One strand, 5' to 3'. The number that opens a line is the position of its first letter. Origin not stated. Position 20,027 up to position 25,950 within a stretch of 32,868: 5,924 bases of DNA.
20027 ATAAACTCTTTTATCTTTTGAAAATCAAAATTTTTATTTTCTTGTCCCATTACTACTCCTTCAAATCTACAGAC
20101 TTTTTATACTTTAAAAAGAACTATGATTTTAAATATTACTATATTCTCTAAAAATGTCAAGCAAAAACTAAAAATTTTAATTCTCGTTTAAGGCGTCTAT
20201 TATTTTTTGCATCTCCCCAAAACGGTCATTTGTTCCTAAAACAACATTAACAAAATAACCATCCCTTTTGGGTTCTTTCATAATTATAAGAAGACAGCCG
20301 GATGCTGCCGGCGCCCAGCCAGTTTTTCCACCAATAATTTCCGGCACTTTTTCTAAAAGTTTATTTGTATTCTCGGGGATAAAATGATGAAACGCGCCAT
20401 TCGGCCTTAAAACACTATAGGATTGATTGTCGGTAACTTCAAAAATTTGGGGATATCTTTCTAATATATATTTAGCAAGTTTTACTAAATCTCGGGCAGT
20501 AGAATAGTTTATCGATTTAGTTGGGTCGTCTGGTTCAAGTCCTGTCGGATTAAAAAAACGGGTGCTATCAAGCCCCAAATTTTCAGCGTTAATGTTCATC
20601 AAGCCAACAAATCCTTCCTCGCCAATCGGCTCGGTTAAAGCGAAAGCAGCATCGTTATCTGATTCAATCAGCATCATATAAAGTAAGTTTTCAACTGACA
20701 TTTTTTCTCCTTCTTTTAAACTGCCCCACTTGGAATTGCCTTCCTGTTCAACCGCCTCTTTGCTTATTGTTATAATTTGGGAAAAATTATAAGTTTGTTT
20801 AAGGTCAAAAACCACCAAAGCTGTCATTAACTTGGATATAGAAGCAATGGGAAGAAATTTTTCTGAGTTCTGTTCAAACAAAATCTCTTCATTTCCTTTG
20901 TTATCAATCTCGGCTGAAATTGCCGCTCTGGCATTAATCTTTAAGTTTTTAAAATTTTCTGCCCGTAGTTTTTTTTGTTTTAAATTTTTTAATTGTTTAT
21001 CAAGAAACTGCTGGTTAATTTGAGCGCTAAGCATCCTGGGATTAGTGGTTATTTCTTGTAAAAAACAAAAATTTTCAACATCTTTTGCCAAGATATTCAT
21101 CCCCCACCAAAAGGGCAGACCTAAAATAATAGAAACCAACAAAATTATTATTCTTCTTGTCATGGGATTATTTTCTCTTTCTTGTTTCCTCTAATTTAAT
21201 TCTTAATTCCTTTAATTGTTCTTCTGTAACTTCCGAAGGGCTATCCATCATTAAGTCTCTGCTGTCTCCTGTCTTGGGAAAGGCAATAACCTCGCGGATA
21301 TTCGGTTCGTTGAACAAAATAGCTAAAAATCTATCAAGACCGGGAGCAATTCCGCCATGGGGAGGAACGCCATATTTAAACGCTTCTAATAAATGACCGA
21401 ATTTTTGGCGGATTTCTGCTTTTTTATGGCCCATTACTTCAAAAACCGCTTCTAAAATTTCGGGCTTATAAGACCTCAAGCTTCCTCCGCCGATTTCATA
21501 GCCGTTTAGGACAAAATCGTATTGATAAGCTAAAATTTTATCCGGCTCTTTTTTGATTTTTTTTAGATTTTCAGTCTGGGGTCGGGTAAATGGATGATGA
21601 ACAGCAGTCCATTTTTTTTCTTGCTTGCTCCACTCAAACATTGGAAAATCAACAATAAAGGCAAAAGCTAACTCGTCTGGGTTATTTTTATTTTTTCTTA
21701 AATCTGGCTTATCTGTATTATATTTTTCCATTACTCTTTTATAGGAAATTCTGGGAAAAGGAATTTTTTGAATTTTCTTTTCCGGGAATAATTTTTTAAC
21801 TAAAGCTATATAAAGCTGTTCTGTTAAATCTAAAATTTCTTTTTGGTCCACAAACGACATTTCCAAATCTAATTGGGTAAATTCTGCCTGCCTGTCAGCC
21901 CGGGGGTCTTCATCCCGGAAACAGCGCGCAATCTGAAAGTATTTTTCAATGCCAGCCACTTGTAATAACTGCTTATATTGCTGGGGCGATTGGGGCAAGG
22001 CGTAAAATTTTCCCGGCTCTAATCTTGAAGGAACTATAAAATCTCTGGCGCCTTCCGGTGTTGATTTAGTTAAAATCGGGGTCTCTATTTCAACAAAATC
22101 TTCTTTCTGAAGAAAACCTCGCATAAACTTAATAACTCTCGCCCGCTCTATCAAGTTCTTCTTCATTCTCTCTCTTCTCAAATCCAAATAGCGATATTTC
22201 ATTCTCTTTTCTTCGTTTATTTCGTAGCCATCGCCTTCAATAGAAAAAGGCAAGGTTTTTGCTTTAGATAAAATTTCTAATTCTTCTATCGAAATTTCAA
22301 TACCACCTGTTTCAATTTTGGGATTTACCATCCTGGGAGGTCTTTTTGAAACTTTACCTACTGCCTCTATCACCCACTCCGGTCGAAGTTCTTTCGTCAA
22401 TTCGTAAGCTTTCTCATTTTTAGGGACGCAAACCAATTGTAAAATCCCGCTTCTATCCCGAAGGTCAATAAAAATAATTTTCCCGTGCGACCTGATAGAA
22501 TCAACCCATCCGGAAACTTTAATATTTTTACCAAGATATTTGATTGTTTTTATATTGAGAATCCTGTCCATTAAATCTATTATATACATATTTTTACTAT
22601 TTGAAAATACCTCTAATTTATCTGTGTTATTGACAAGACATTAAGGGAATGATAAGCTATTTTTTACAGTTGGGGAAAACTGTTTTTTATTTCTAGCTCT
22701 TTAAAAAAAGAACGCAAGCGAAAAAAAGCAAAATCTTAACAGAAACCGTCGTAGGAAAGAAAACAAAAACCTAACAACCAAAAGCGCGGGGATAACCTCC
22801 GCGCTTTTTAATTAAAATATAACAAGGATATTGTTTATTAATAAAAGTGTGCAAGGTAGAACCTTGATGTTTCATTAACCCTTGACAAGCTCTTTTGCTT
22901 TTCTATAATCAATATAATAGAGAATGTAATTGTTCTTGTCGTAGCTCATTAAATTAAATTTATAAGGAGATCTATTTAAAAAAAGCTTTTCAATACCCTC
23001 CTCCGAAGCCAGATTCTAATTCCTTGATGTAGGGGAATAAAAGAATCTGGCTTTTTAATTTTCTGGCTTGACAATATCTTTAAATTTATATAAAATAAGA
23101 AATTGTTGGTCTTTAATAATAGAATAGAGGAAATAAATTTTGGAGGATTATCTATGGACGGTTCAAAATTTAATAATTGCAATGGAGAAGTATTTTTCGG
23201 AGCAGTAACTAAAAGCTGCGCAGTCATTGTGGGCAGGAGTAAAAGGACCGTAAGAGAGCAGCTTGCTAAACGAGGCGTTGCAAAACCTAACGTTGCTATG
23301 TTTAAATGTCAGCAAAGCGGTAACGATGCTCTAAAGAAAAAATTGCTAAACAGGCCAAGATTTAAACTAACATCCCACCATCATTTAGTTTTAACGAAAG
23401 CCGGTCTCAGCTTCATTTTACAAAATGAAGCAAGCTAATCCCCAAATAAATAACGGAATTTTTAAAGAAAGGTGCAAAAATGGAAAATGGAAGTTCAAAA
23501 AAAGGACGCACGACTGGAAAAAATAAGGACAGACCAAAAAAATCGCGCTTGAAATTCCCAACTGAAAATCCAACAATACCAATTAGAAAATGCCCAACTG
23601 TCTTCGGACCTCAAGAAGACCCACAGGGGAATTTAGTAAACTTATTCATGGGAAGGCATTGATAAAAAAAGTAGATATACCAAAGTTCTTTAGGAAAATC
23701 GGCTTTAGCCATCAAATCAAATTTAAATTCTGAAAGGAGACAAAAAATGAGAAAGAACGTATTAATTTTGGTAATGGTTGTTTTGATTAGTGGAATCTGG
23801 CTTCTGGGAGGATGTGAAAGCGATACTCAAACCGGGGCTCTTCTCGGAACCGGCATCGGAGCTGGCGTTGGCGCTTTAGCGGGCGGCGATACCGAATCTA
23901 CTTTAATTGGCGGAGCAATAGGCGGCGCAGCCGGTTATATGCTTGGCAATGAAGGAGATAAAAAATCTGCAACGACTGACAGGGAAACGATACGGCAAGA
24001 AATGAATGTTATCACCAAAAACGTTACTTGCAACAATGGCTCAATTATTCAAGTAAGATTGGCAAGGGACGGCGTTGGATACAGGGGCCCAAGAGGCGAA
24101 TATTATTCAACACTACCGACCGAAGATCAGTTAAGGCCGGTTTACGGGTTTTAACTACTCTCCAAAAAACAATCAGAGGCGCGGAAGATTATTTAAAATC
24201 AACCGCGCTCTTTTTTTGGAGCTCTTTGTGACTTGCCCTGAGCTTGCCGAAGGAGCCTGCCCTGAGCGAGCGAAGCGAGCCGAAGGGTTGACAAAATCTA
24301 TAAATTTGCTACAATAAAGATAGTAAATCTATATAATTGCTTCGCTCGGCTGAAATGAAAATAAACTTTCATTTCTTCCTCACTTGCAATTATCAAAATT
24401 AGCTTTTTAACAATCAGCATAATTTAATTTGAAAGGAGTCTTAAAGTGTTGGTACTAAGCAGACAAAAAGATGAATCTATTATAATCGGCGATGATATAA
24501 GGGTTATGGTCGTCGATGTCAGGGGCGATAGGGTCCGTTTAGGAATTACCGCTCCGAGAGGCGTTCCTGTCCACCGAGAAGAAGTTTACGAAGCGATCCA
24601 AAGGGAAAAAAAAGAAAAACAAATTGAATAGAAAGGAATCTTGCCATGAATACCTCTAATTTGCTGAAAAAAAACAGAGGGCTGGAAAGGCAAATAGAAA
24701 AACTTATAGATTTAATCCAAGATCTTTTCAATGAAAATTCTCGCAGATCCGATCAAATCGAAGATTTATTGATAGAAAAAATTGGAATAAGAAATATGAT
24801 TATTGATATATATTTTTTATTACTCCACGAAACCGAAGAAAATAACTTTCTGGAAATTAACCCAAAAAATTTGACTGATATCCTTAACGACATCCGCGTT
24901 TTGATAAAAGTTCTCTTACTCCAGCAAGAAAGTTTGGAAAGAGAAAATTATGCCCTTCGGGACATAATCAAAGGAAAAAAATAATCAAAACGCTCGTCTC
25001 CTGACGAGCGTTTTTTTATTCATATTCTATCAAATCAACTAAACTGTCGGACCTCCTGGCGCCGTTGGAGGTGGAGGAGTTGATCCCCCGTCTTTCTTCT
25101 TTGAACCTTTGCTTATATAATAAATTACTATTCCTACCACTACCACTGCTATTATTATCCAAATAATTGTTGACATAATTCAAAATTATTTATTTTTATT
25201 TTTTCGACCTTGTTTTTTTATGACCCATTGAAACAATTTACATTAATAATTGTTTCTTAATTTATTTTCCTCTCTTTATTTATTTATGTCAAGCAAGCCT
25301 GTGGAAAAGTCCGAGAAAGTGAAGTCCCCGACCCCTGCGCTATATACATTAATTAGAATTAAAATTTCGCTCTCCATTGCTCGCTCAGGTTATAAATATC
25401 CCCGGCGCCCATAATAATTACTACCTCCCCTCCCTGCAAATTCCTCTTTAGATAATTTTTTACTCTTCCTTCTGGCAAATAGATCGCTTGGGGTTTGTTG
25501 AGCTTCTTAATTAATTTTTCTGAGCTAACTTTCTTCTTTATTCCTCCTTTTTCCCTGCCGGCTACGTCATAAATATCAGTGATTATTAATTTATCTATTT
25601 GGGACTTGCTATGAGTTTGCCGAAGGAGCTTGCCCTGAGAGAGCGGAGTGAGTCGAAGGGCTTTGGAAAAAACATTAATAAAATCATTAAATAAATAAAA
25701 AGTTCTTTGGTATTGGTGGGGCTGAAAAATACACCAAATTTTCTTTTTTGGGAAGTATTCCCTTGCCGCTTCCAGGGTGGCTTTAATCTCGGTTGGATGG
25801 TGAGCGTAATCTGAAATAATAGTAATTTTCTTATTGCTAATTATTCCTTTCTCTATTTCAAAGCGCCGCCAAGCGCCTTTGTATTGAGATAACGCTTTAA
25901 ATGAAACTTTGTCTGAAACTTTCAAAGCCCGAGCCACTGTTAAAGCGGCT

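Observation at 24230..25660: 58-nt GC-rich repeat present once in intergenic DNA and once in-frame inside murC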

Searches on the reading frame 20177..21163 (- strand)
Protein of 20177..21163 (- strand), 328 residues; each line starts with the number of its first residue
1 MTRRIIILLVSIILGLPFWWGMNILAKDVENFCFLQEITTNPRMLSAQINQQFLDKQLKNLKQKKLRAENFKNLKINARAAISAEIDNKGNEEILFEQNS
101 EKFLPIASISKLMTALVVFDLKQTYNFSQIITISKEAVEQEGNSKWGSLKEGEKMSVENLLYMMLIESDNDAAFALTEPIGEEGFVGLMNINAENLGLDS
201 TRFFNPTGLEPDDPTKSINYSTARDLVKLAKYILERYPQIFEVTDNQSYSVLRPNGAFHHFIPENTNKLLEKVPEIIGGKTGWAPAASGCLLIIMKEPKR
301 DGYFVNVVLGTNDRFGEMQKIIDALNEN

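Call 66: search_protein_families(library=pfam, proteins=[window:20177-21163:-], max_evalue=0.00001)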
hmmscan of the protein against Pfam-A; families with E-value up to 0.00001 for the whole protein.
window:20177-21163:- (328 aa): 2 families
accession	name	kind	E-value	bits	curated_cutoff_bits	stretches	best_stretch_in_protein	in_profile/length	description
PF00768.25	Peptidase_S11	-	3.1e-42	145.1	27.6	1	74-310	8-236/239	D-alanyl-D-alanine carboxypeptidase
PF13354.11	Beta-lactamase2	-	4.7e-14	52.7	22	1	90-284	9-190/214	Beta-lactamase enzyme family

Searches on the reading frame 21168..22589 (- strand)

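Call 67: search_protein_families(library=pfam, proteins=[window:21168-22589:-], max_evalue=0.00001)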
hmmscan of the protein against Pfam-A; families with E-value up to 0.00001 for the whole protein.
window:21168-22589:- (473 aa): 2 families
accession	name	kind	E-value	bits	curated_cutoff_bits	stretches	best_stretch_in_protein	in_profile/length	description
PF00152.25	tRNA-synt_2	-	5.6e-115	384.1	25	1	125-440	1-307/308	tRNA synthetases class II (D, K and N)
PF01336.31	tRNA_anti-codon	-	3e-18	65.9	27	1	24-107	2-75/75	OB-fold nucleic acid binding domain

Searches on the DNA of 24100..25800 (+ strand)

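Call 22: search_rna_families(source=window, start=24100, end=25800, threshold=evalue, max_evalue=5)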
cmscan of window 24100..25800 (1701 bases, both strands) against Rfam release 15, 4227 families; matches with E-value up to 5: 9.
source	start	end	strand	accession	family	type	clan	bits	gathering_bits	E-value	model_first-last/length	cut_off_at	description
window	24940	25033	+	RF02579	tsr26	Gene; sRNA;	-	23.4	141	0.9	1-122/122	no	S. aureus tsr26 small RNA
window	24302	24408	-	RF01742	lactis-plasmid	Gene; sRNA;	-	21.4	70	2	1-106/106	no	lactis-plasmid RNA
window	24138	24205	-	RF01302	snoU36a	Gene; snRNA; snoRNA; CD-box;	CL00051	18.9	45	1.5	1-90/90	no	SnoRNA U36a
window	24900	25016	+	RF02891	AgrB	Gene; antisense;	-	18.9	40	3.9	1-84/84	no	ArsR-gov region gene B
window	24999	25037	-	RF02925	6A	Gene; sRNA;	-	17.8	41.2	4.9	1-52/52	no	6A RNA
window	24966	25017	+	RF02377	SurA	Gene; sRNA;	-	14.4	100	0.51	1-279/279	no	SurA sRNA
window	24987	25066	-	RF01766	cspA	Cis-reg; thermoregulator;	-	14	78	0.82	329-425/428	no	cspA thermoregulator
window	24975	25128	-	RF02442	SpF66_sRNA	Gene; sRNA;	-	13.6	42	2.5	1-239/239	no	Streptococcus sRNA SpF66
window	25069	25089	-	RF00023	tmRNA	Gene;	CL00001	9.7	47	0.27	1-374/374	no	transfer-messenger RNA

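Call 46: search_dna_similar(query=window:24222-24295:+, collection=phages, mode=distant, max_evalue=1, max_rows=20)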
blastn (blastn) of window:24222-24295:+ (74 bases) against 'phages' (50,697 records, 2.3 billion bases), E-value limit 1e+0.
Records with a match: 5; places in all: 11; records where one place covers at least 80% of the query: 0.
Best place of each record, by identity: >=99% 5.
By first word of the organism name: Halorubrum 4; dsDNA 1.
By host as written in the record: Halorubrum sp. SS5-4 2; Halorubrum sp. SS7-4 2; Methanosarcinales 1.
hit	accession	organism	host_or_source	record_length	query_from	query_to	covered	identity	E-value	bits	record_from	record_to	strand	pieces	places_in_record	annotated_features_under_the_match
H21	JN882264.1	Halorubrum pleomorphic virus 2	Halorubrum sp. SS5-4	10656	46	67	30%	100.0%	5e-2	41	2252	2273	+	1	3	ORF2: ORF2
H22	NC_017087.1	Halorubrum pleomorphic virus 2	Halorubrum sp. SS5-4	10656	46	67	30%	100.0%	5e-2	41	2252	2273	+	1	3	ORF2: ORF2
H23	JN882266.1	Halorubrum pleomorphic virus 6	Halorubrum sp. SS7-4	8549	46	66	28%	100.0%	2e-1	39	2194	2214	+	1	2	ORF2: ORF2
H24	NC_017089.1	Halorubrum pleomorphic virus 6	Halorubrum sp. SS7-4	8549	46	66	28%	100.0%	2e-1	39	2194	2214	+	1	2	ORF2: ORF2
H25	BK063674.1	dsDNA virus vir530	Methanosarcinales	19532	42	61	27%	100.0%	6e-1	37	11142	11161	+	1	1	hypothetical protein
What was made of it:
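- Tried and rejected: Phage GenBank records searched with the 74-nt copy A gave only 20-22-nt chance-level matches (call 46).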

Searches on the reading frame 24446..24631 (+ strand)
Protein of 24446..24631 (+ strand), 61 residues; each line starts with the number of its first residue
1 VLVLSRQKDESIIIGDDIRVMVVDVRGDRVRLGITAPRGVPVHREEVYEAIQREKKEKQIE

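Call 11: search_protein_families(library=pfam, proteins=[window:24446-24631:+])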
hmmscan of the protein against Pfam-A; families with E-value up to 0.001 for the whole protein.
window:24446-24631:+ (61 aa): 1 family
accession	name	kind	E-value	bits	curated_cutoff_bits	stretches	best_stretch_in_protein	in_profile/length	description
PF02599.21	CsrA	-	6.1e-26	90.6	27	1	1-52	1-52/53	Global regulator protein family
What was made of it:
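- Checked: It therefore ends exactly at the -35 box of csrA (24446-24631; Pfam CsrA, E = 6e-26, call 11).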
